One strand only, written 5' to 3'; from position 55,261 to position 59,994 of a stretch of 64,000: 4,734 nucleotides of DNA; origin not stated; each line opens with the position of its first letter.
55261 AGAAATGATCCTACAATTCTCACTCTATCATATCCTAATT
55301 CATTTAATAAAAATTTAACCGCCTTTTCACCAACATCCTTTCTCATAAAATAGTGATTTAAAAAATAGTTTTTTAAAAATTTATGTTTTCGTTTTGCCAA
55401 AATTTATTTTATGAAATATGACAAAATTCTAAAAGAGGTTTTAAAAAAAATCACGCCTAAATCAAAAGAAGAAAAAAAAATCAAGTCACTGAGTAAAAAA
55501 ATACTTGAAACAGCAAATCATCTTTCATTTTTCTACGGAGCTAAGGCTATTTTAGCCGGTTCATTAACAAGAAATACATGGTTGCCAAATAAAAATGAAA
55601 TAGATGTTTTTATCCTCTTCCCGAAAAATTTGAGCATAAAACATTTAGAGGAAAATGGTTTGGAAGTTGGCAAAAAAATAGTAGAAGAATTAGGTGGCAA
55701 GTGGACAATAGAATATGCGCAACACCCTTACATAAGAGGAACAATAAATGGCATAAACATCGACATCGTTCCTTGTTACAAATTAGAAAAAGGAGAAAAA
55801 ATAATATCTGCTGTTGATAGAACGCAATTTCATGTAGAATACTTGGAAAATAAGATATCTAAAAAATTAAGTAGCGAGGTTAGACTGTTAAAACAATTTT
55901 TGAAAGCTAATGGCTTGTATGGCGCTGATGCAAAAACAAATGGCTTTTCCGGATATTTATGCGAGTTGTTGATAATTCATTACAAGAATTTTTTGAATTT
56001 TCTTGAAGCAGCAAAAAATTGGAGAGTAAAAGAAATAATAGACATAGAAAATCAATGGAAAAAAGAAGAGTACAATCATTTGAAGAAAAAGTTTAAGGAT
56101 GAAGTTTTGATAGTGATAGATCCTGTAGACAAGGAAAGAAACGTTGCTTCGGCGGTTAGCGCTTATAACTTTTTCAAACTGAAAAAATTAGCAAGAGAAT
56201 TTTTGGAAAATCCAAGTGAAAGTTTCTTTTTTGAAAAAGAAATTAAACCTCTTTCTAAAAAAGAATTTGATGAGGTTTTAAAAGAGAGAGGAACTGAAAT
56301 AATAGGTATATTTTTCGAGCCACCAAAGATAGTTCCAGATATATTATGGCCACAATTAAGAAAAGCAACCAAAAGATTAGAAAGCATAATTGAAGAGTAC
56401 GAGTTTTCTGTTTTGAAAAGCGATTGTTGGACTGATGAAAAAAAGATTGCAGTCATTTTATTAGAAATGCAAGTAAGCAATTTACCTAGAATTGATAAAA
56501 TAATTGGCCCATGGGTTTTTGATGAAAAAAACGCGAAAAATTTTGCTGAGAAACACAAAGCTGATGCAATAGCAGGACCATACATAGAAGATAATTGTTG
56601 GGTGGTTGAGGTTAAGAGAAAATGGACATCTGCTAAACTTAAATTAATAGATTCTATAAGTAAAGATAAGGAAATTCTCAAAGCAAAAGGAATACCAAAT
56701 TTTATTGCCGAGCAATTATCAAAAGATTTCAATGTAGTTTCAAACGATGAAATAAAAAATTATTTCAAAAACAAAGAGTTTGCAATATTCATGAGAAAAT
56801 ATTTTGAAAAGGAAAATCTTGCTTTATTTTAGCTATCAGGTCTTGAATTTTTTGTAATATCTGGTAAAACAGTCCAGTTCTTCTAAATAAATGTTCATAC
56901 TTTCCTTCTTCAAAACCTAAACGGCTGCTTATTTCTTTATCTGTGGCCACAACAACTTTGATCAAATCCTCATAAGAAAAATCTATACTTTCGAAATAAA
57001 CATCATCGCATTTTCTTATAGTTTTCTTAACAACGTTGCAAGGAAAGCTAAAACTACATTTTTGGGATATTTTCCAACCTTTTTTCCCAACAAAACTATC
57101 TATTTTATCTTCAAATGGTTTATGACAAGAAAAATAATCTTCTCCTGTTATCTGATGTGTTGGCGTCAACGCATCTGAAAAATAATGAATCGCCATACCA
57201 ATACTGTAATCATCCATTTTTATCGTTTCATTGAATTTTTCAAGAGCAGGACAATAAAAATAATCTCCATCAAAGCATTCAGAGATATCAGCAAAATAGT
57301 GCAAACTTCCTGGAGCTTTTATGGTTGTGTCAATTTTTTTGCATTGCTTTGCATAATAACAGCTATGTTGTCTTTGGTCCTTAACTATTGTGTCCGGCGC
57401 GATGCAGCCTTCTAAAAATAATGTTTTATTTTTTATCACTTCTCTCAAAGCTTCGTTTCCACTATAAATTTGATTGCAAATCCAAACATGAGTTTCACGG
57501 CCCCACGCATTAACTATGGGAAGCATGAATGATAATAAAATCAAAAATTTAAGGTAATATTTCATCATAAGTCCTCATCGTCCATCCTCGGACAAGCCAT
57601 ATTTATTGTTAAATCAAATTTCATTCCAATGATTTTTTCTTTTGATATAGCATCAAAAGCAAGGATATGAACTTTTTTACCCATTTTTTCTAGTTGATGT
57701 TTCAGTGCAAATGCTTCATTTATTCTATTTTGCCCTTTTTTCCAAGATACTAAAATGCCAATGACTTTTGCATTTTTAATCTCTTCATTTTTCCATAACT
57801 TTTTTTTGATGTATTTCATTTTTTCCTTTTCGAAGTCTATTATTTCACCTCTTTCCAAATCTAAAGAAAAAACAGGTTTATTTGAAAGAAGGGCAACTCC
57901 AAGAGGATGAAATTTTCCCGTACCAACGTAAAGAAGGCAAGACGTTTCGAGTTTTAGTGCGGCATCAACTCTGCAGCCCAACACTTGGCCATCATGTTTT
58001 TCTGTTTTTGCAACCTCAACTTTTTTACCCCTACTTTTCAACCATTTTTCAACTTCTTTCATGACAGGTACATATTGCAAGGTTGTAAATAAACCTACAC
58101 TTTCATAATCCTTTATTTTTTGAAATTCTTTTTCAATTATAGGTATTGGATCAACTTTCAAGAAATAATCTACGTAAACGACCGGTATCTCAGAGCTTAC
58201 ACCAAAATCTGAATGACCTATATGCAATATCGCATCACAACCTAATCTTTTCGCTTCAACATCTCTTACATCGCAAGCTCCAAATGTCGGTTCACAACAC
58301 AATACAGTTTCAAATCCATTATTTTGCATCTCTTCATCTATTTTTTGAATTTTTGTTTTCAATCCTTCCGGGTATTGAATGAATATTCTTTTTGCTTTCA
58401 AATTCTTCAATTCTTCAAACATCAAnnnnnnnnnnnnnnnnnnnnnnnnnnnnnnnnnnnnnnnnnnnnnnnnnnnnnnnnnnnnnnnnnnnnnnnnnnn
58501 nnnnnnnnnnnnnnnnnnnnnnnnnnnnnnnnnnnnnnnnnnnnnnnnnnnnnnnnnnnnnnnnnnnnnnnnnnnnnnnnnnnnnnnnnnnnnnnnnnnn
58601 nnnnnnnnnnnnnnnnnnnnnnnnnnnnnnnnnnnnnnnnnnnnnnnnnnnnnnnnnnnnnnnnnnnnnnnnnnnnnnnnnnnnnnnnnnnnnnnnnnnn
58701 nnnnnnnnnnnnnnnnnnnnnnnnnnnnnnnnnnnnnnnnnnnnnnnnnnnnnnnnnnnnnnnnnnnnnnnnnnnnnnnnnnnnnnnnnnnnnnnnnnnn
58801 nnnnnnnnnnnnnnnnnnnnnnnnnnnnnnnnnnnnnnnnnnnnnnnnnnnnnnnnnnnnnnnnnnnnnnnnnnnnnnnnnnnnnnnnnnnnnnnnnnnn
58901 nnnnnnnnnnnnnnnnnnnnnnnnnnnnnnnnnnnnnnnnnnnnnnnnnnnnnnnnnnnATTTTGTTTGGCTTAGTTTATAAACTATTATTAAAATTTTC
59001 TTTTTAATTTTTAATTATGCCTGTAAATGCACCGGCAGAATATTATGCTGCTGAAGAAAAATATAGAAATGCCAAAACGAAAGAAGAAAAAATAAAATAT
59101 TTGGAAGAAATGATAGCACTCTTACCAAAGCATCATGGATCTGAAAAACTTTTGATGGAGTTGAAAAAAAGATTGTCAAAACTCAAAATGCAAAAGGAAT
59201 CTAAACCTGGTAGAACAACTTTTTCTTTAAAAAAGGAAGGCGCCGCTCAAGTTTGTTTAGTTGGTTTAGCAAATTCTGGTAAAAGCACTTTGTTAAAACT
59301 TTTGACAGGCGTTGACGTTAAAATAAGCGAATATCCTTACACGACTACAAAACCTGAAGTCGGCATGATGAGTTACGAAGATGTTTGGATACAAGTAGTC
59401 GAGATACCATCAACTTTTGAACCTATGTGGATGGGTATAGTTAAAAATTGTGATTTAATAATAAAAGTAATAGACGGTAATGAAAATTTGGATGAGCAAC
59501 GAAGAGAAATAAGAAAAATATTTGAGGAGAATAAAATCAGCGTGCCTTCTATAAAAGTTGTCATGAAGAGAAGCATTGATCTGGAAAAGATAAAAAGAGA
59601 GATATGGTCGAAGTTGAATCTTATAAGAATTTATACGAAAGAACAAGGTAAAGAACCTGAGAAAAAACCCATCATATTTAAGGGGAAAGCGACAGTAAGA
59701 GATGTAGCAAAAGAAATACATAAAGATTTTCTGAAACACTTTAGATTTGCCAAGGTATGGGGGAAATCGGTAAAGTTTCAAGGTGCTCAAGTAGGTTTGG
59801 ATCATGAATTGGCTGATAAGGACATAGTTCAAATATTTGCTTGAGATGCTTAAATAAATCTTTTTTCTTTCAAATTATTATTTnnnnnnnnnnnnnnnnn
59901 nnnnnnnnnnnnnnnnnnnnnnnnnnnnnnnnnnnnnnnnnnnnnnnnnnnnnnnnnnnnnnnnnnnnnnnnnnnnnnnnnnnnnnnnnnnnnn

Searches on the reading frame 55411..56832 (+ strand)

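Call 18: search_protein_families(library=pfam, proteins=[window:55411-56832:+], max_evalue=0.001)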
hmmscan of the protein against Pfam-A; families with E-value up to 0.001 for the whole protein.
window:55411-56832:+ (473 aa): 4 families
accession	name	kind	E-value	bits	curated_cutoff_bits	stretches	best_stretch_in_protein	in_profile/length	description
PF09249.16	tRNA_NucTransf2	-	1.3e-42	145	27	1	156-274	2-113/113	tRNA nucleotidyltransferase, second domain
PF21133.2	CAA_C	-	6.4e-37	126.8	22.2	1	293-444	1-143/144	CCA-adding enzyme, C-terminal domain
PF01909.29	NTP_transf_2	-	1.2e-11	45.2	21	1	39-141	9-93/93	Nucleotidyltransferase domain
PF18144.7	SMODS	-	4.3e-06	27.5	26.5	1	1-129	1-137/164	Second Messenger Oligonucleotide or Dinucleotide Synthetase domain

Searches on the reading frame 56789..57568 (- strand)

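Call 21: search_protein_families(library=pfam, proteins=[window:56789-57568:-], max_evalue=0.001)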
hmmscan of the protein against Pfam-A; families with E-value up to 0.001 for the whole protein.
window:56789-57568:- (259 aa): 1 family
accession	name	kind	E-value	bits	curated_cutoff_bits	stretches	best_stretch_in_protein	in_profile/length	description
PF00882.24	Zn_dep_PLPC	-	1e-08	35.8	26.8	1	26-176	1-140/167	Zinc dependent phospholipase C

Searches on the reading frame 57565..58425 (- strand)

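Call 21: search_protein_families(library=pfam, proteins=[window:57565-58425:-], max_evalue=0.001)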
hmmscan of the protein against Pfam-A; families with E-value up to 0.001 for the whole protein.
window:57565-58425:- (286 aa): 1 family
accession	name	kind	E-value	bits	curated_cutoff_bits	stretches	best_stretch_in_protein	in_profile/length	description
PF01866.22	Diphthamide_syn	-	2.4e-59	201.7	33.2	1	19-281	2-270/302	Putative diphthamide synthesis protein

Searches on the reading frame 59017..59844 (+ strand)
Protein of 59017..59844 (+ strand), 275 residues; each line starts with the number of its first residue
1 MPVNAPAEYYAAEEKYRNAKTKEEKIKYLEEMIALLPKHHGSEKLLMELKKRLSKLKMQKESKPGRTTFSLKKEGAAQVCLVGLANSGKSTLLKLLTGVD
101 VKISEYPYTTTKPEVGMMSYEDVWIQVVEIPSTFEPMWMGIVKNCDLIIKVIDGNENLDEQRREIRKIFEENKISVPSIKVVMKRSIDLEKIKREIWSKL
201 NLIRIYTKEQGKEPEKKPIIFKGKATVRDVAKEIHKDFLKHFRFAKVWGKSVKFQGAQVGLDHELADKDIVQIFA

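Call 21: search_protein_families(library=pfam, proteins=[window:59017-59844:+], max_evalue=0.001)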
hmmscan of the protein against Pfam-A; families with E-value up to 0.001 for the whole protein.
window:59017-59844:+ (275 aa): 4 families
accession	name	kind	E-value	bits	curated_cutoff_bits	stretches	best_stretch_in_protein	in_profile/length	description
PF02824.27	TGS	-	2.3e-16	60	22.2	1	203-274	1-59/60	TGS domain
PF01926.29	MMR_HSR1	-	1.6e-15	57.7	21.9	1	78-175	1-106/113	50S ribosome-binding GTPase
PF02421.24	FeoB_N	-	5.1e-09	36.3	27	1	78-135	2-59/156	Ferrous iron transport protein B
PF00025.27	Arf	-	5.8e-09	36.1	22.3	1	74-206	12-146/174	ADP-ribosylation factor family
